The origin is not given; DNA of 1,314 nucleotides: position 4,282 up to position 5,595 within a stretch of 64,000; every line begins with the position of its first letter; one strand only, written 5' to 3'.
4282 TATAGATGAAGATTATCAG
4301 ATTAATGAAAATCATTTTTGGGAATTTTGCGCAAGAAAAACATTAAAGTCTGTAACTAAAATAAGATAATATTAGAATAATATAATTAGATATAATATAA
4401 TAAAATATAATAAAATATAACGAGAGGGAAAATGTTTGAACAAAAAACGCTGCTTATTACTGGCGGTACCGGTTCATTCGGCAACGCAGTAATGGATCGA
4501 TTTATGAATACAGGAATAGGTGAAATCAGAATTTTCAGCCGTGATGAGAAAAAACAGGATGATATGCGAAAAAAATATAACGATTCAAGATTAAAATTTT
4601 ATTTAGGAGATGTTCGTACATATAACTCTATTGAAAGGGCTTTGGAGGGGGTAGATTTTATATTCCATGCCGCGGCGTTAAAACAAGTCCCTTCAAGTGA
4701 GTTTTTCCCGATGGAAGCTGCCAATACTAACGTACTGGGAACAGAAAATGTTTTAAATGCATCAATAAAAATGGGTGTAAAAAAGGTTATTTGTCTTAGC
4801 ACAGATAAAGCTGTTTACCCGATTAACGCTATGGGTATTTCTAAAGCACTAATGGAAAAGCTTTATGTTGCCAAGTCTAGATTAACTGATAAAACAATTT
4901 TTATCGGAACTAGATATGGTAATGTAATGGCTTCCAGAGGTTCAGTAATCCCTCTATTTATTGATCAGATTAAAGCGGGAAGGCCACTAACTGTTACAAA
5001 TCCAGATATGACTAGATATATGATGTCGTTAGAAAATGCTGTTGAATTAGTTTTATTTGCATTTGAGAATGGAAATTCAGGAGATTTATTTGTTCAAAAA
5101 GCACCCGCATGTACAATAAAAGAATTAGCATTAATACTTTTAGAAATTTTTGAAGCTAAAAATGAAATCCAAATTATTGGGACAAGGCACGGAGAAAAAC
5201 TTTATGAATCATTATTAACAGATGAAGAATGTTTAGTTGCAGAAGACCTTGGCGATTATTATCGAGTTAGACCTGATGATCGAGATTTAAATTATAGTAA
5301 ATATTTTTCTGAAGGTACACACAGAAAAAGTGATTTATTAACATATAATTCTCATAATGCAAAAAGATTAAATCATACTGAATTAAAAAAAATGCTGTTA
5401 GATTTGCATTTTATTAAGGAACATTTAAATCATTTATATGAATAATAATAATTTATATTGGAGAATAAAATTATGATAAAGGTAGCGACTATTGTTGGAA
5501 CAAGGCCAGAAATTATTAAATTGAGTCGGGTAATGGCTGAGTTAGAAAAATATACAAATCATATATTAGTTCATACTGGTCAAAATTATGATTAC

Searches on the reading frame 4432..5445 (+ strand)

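Call 56: search_protein_families(library=pfam, proteins=[window:4432-5445:+], max_evalue=0.00001)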
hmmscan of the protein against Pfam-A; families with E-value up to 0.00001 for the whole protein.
window:4432-5445:+ (337 aa): 9 families
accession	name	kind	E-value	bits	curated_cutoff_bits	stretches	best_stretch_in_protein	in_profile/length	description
PF02719.21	Polysacc_synt_2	-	2.8e-101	339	20.2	1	7-280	1-292/293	Polysaccharide biosynthesis protein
PF01370.27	Epimerase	-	1.8e-24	86.9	20.9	1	8-217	2-234/240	NAD dependent epimerase/dehydratase family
PF01073.25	3Beta_HSD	-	5.5e-18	65.4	22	1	8-130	1-122/280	3-beta hydroxysteroid dehydrogenase/isomerase family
PF08485.16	Polysacc_syn_2C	-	1.1e-16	60.7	25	1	282-329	1-48/48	Polysaccharide biosynthesis protein C-terminal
PF16363.11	GDP_Man_Dehyd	-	2.7e-16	60.4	27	1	8-232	1-258/332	GDP-mannose 4,6 dehydratase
PF13460.12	NAD_binding_10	-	3.3e-11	43.8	27.2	1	11-150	1-126/184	NAD(P)H-binding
PF05368.20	NmrA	-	4.7e-08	33.4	27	1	4-124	2-107/298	NmrA-like family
PF07993.18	NAD_binding_4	-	7e-07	29.1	20.1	1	9-142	1-154/258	Male sterility protein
PF04321.23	RmlD_sub_bind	-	2e-06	27.6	27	1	6-126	2-103/287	RmlD substrate binding domain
